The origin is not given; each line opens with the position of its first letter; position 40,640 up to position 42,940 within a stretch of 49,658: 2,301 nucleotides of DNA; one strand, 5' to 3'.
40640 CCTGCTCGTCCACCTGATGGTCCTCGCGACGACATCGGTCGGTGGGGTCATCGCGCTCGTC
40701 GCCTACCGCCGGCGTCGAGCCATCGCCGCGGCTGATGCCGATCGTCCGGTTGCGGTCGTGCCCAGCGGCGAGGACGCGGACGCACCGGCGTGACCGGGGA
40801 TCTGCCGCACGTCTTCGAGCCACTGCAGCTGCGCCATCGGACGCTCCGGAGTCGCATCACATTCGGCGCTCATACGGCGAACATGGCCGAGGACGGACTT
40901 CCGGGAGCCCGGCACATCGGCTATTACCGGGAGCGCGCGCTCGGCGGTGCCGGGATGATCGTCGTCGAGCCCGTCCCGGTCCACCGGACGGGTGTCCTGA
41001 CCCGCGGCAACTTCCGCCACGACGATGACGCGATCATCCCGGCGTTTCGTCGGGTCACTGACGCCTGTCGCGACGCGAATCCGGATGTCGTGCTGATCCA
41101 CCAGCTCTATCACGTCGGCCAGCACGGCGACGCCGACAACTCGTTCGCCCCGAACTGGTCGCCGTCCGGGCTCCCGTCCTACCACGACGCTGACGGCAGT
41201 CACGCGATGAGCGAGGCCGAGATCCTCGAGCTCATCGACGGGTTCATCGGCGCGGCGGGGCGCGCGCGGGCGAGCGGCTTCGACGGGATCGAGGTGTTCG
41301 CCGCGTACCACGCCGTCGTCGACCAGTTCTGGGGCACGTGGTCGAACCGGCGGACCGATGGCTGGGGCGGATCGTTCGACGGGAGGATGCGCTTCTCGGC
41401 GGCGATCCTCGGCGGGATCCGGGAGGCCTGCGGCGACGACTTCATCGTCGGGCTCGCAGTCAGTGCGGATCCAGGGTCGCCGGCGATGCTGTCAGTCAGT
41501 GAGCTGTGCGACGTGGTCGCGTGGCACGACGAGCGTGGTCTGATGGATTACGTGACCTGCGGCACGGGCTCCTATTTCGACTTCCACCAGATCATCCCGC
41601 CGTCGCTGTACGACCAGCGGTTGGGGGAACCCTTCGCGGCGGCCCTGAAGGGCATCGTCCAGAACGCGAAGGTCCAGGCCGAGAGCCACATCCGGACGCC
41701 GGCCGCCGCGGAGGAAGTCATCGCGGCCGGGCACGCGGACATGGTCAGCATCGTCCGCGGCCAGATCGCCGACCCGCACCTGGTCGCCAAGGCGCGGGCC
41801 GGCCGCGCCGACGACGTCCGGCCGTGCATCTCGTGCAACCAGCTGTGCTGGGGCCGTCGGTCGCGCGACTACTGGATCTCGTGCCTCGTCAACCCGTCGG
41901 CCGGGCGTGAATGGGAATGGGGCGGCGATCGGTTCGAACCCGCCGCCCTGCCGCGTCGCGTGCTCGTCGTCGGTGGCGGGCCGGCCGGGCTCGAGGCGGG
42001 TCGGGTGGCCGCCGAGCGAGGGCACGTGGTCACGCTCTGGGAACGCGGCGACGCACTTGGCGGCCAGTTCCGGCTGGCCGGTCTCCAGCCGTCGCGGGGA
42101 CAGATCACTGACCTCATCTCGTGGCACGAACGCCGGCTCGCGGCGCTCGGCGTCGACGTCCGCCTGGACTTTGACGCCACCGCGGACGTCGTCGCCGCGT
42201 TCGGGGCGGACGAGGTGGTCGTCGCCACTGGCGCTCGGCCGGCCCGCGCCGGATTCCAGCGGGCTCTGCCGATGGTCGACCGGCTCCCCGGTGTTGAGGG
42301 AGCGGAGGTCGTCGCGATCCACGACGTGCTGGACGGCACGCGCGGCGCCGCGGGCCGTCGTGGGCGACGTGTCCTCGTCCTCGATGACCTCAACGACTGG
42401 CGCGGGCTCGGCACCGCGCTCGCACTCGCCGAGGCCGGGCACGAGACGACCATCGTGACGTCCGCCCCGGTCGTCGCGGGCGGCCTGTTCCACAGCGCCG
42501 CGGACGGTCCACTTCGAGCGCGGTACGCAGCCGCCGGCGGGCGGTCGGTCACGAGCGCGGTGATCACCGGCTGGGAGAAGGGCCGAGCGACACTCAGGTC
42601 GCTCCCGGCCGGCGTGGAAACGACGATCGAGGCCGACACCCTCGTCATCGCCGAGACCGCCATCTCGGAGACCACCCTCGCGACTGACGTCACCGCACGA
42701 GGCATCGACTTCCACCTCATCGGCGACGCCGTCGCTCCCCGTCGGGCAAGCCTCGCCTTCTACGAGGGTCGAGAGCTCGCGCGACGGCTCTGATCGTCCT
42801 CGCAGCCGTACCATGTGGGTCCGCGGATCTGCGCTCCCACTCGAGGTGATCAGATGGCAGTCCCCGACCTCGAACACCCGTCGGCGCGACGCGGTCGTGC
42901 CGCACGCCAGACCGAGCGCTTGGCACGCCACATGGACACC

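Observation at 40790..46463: Non-pyrrolysine MttB-family methyltransferase sandwiched between two TMADH/OYE-type flavoproteins, with no corrinoid partner in the window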

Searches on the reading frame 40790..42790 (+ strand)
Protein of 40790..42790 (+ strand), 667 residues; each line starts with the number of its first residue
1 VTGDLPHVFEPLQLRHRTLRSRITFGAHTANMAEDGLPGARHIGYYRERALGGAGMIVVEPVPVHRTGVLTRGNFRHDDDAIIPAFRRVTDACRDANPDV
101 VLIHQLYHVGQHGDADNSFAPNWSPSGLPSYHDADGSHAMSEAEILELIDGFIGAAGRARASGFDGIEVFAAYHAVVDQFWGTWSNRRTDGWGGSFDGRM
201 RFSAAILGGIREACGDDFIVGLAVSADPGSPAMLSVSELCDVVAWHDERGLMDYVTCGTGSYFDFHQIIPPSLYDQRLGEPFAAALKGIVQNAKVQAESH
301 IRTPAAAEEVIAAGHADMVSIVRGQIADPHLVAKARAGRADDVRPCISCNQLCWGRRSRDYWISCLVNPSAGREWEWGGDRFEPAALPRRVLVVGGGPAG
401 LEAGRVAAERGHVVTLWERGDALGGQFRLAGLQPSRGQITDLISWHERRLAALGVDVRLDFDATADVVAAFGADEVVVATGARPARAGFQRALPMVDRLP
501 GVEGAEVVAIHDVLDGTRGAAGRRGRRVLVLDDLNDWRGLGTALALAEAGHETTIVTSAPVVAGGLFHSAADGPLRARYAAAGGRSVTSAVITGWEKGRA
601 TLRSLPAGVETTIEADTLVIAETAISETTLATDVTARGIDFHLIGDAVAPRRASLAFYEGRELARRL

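Call 6: search_protein_families(library=pfam, proteins=[window:40790-42790:+])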
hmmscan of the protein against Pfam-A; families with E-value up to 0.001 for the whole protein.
window:40790-42790:+ (667 aa): 7 families
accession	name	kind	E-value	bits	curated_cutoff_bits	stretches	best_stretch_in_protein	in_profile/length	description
PF00724.26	Oxidored_FMN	-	1.1e-45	156.9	27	1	8-341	2-341/342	NADH:flavin oxidoreductase / NADH oxidase family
PF07992.20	Pyr_redox_2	-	4.4e-10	39.9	26.1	1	390-622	2-235/291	Pyridine nucleotide-disulphide oxidoreductase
PF12831.13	FAD_oxidored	-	1.2e-06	28.5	27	1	391-437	2-48/416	FAD dependent oxidoreductase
PF00070.33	Pyr_redox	-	1.4e-06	29.1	22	1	390-424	1-35/82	Pyridine nucleotide-disulphide oxidoreductase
PF13450.12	NAD_binding_8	-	4.4e-06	27.3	21.9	1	393-427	1-35/68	NAD(P)-binding Rossmann-like domain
PF03486.20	HI0933_like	-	2.4e-05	24.3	50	1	390-431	2-43/244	HI0933-like protein Rossmann domain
PF00890.30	FAD_binding_2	-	0.00055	19.7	20.4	1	391-430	2-41/414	FAD binding domain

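Call 7: search_protein_families(library=ncbifam, proteins=[window:40790-42790:+])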
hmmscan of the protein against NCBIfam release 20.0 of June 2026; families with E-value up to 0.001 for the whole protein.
window:40790-42790:+ (667 aa): 22 families
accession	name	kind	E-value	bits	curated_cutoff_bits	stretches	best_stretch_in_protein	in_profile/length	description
TIGR03997.1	mycofact_OYE_2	equivalog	6.4e-156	520.4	793.15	1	7-666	1-644/645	mycofactocin system FadH/OYE family oxidoreductase 2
NF041087.1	bile_acid_BaiCD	equivalog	4.6e-89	299.2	825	1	7-666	3-641/642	bile acid Fe-S flavoenzyme BaiCD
TIGR03996.1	mycofact_OYE_1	hypoth_equivalog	9.9e-81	272.1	627.9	1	11-662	5-631/633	mycofactocin system FadH/OYE family oxidoreductase 1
NF045599.1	bili_reduct_long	exception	2.8e-78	263.7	750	1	9-654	2-626/641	bilirubin reductase, long form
NF045592.1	bili_reduct_N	equivalog_domain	2.3e-36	125.7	425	1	8-368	2-363/363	bilirubin reductase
NF006101.0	PRK08255.1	equivalog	2e-34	118.8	1078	1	6-337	397-732/768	bifunctional salicylyl-CoA 5-hydroxylase/oxidoreductase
NF010047.0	PRK13523.1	equivalog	1.8e-33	116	431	1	7-336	4-321/339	NADPH dehydrogenase NamA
NF007899.0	PRK10605.1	subfamily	1.1e-18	67.7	403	1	7-336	5-338/365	N-ethylmaleimide reductase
NF009410.0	PRK12771.1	subfamily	4e-10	38.9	516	1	389-486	139-237/566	NAD(P)-binding protein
NF005560.0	PRK07233.1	equivalog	1.2e-06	27.6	252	1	390-425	2-37/435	hypothetical protein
NF005883.0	PRK07845.1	equivalog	3.4e-06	26.3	479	1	389-457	3-71/466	NAD(P)H-quinone dehydrogenase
TIGR01317.1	GOGAT_sm_gam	subfamily_domain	6.5e-06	25.3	447.7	1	389-483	144-239/485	glutamate synthase small subunit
TIGR01316.1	gltA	equivalog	8.8e-06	24.8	471.75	1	389-482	134-228/449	NADPH-dependent glutamate synthase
TIGR01372.1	soxA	subfamily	4.6e-05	21.4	1164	1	391-430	171-210/996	sarcosine oxidase subunit alpha family protein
TIGR00275.1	TIGR00275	subfamily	6.5e-05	21.9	183.8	1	391-431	1-41/401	aminoacetone oxidase family FAD-binding enzyme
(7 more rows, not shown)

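Call 48: search_solved_structures(query=window:40790-42790:+, max_evalue=1e-10)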
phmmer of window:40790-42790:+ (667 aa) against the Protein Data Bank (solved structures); distinct sequences matched with E-value up to 1e-10: 89 (the best 60 are shown).
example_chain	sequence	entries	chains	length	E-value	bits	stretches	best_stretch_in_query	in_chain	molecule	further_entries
6qkg_A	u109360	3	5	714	5e-66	226.9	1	8-663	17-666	NCR A | NCR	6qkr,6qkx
1ps9_A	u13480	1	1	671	4.6e-65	223.7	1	6-485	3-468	2,4-dienoyl-CoA reductase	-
6de6_A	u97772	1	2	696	1.4e-51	179.2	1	49-667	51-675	Histamine dehydrogenase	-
3k30_A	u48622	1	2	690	1.5e-49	172.5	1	8-665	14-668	Histamine dehydrogenase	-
1djq_A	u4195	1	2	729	2.1e-48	168.6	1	8-560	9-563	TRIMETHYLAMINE DEHYDROGENASE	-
1djn_A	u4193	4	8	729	2.9e-48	168.2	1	8-560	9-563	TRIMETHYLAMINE DEHYDROGENASE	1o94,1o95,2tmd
6l6j_A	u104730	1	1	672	2.7e-46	161.7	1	8-665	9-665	Oxidored_FMN domain-containing protein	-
8pun_A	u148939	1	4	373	6.7e-29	104.2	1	3-332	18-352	NADPH dehydrogenase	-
1z41_A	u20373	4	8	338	1.1e-26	96.9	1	8-334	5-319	Probable NADH-dependent flavin oxidoreductase yqjM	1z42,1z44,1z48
8e5h_A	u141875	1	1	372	6e-26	94.5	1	7-328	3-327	NADH:flavin oxidoreductase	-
3krz_A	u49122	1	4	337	2.7e-25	92.3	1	10-337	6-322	NADH:flavin oxidoreductase/NADH oxidase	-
3kru_A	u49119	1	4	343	2.9e-25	92.2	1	10-337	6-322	NADH:flavin oxidoreductase/NADH oxidase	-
5cpl_A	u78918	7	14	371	2.5e-24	89.1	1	8-332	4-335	Xenobiotic reductase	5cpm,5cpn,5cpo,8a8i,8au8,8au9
5n6q_A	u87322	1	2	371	3.1e-24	88.8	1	8-332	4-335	NADH:flavin oxidoreductase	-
8auf_A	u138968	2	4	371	3.1e-24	88.8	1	8-332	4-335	NADH:flavin oxidoreductase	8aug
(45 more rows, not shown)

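Call 51: search_dna_similar(query=window:40790-42790:+, collection=plasmids, mode=protein, max_rows=25)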
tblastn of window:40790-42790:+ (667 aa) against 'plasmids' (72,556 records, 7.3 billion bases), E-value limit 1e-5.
Records with a match: 2547; places in all: 3860; records where one place covers at least 80% of the query: 84.
Best place of each record, by identity: <60% 2547.
By first word of the organism name: Klebsiella 330; Acinetobacter 219; Rhizobium 214; Enterobacter 190; Sinorhizobium 143; Ralstonia 137; Pantoea 118; Escherichia 108; Agrobacterium 89; Streptomyces 66; and 207 more.
By predicted mobility (MOB-suite, as given by PLSDB): non-mobilizable 1128; conjugative 849; mobilizable 570.
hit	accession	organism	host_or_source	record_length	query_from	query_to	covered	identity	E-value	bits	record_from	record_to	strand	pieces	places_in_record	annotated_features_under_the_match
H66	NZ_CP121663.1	Rhizobium sp. CB3090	Gliricidia sp.,cell culture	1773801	1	667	100%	56.4%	0e+0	668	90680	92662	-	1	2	record has no annotation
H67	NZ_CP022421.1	Pseudosulfitobacter pseudonitzschiae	Skeletonema marinoi strain RO5AC,Cell ...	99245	5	667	99%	56.7%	0e+0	630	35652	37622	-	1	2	FAD-dependent oxidoreductase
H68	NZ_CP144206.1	Sinorhizobium chiapasense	mixed culture,rhizosphere soil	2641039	1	662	99%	56.2%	0e+0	670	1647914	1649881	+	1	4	none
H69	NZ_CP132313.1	Shinella zoogloeoides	Homo sapiens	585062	1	662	99%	56.2%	0e+0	652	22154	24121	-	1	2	FAD-dependent oxidoreductase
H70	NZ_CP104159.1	Rhizobium sp. CB3060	Leucaena leucocephala,cell culture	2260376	1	662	99%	55.9%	0e+0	654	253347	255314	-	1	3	record has no annotation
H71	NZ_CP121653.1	Rhizobium sp. CB3171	Calliandra calothyrsus,cell culture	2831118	1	663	99%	55.7%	0e+0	654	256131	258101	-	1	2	record has no annotation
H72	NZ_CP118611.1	Ensifer adhaerens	Pure isolate,Rhizosphere of Cyperus ...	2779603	1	662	99%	55.7%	0e+0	656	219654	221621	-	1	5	none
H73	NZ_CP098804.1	Rhizobium anhuiense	Trifolium dubium,Cell culture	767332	1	667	100%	55.2%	0e+0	622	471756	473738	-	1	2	FAD-dependent oxidoreductase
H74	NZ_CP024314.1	Rhizobium sp. NXC24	Phaseolus vulgaris,cell culture,plant ...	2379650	1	662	99%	55.4%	0e+0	650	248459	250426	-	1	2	record has no annotation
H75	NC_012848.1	Rhizobium leguminosarum bv. trifolii WSM1325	-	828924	1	667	100%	54.7%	0e+0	620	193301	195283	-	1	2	FAD-dependent oxidoreductase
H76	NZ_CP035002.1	Rhizobium acidisoli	Phaseolus vulgaris,root nodule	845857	1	661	99%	54.9%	0e+0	637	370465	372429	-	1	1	FAD-dependent oxidoreductase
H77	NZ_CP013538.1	Rhizobium phaseoli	Phaseolus vulgaris,Whole ...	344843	1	661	99%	54.9%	0e+0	635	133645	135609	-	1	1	FAD-dependent oxidoreductase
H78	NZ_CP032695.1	Rhizobium jaguaris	Calliandra grandiflora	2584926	1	662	99%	54.8%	0e+0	660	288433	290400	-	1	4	none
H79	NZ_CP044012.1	Sinorhizobium sp. BG8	Prosopis cineraria,pure bacterial ...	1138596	1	662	99%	54.8%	0e+0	646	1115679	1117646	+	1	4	none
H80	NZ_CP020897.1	Rhizobium phaseoli Brasil 5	Phaseolus vulgaris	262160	1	661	99%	54.8%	0e+0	638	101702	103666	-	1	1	FAD-dependent oxidoreductase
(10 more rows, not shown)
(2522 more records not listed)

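Call 67: get_annotated_region(hit=H67, flank=9000)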
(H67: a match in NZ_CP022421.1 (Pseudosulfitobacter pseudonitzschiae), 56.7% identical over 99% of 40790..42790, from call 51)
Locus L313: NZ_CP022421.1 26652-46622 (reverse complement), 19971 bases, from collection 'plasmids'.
description: Pseudosulfitobacter pseudonitzschiae strain SMR1 plasmid pSMR1-6, complete sequence
organism: Pseudosulfitobacter pseudonitzschiae (NCBI taxid 1402135)
taxonomy: Bacteria; Pseudomonadota; Alphaproteobacteria; Rhodobacterales; Roseobacteraceae; Pseudosulfitobacter; Pseudosulfitobacter pseudonitzschiae
host: -; source: Skeletonema marinoi strain RO5AC,Cell culture,Top-layer sediments; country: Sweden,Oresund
typing (MOB-suite, as given by PLSDB): mobilizable; replicon rep_cluster_392,rep_cluster_517; relaxase MOBP
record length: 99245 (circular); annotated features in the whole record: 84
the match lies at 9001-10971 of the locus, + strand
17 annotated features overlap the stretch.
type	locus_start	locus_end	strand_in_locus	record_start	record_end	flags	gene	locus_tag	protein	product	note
CDS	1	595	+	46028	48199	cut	-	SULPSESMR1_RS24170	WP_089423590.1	ParB/RepB/Spo0J family partition protein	-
CDS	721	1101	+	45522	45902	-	-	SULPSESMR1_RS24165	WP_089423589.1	DUF3768 domain-containing protein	-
CDS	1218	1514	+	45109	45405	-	-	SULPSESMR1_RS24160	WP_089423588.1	hypothetical protein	-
CDS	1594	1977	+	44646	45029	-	-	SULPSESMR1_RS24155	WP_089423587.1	DUF6878 family protein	-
CDS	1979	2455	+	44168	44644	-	-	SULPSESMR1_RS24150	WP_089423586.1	hypothetical protein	-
CDS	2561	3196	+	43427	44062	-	-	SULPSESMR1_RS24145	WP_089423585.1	hypothetical protein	-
CDS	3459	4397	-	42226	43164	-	-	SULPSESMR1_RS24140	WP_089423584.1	ornithine cyclodeaminase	-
CDS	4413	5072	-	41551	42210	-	-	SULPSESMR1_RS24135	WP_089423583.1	TetR/AcrR family transcriptional regulator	GO:0006355 - regulation of DNA-templated transcription [Evidence IEA]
CDS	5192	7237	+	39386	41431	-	-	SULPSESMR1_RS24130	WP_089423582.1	NADH:flavin oxidoreductase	-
CDS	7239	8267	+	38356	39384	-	-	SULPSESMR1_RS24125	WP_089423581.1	proline racemase family protein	-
CDS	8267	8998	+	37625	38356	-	-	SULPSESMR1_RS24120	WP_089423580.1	NAD(P)-binding domain-containing protein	-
CDS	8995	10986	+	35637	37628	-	-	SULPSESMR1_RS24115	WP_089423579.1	FAD-dependent oxidoreductase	-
CDS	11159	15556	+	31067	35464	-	-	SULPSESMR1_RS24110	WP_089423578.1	strawberry notch-like NTP hydrolase domain-containing protein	-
CDS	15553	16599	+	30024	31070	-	-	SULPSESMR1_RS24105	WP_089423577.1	toprim domain-containing protein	-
CDS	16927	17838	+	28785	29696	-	-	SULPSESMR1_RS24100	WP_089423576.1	DUF2493 domain-containing protein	-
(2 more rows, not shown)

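Call 68: get_annotated_region(hit=H75, flank=9000)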
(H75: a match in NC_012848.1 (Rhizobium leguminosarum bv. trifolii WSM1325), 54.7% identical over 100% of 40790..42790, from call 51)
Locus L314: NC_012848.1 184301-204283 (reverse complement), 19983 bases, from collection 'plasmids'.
description: Rhizobium leguminosarum bv. trifolii WSM1325 plasmid pR132501, complete sequence
organism: Rhizobium leguminosarum bv. trifolii WSM1325 (NCBI taxid 395491)
taxonomy: Bacteria; Pseudomonadota; Alphaproteobacteria; Hyphomicrobiales; Rhizobiaceae; Rhizobium; Rhizobium leguminosarum; Rhizobium leguminosarum bv. trifolii WSM1325
host: -; source: -; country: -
typing (MOB-suite, as given by PLSDB): conjugative; relaxase MOBQ; mating-pair formation MPF_T
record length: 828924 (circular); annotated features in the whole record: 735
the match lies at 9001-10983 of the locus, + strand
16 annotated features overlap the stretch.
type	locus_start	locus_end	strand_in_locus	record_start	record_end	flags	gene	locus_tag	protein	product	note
CDS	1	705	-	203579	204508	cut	-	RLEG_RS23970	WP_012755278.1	electron transfer flavoprotein subunit alpha/FixB family protein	-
CDS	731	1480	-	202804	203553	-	-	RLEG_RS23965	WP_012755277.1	electron transfer flavoprotein subunit beta/FixA family protein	-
CDS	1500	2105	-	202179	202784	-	-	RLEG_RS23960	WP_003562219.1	dimethylsulfoniopropionate lyase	-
CDS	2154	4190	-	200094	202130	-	-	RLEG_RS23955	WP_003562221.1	NADH:flavin oxidoreductase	-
CDS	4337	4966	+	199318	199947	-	-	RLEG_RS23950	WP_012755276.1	TetR/AcrR family transcriptional regulator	GO:0006355 - regulation of DNA-templated transcription [Evidence IEA]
CDS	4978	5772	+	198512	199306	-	-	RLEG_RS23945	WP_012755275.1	pyrroline-5-carboxylate reductase dimerization domain-containing protein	-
CDS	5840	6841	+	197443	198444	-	-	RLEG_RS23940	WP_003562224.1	ABC transporter substrate-binding protein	-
CDS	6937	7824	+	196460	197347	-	-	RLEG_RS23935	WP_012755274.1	proline/glycine betaine ABC transporter permease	-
CDS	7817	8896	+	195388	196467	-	-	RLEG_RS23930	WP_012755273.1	glycine betaine/L-proline ABC transporter ATP-binding protein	-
CDS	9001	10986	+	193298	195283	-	-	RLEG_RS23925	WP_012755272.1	FAD-dependent oxidoreductase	-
CDS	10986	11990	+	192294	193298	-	-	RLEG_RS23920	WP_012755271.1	Ldh family oxidoreductase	-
CDS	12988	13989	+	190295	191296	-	-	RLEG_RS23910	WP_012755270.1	helix-turn-helix domain-containing protein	GO:0006355 - regulation of DNA-templated transcription [Evidence IEA]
CDS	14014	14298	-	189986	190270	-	-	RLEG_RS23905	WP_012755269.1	hypothetical protein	-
CDS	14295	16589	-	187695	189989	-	-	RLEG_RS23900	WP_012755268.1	FdhF/YdeP family oxidoreductase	-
CDS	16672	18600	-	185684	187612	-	-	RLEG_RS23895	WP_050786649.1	diguanylate cyclase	GO:0009966 - regulation of signal transduction [Evidence IEA]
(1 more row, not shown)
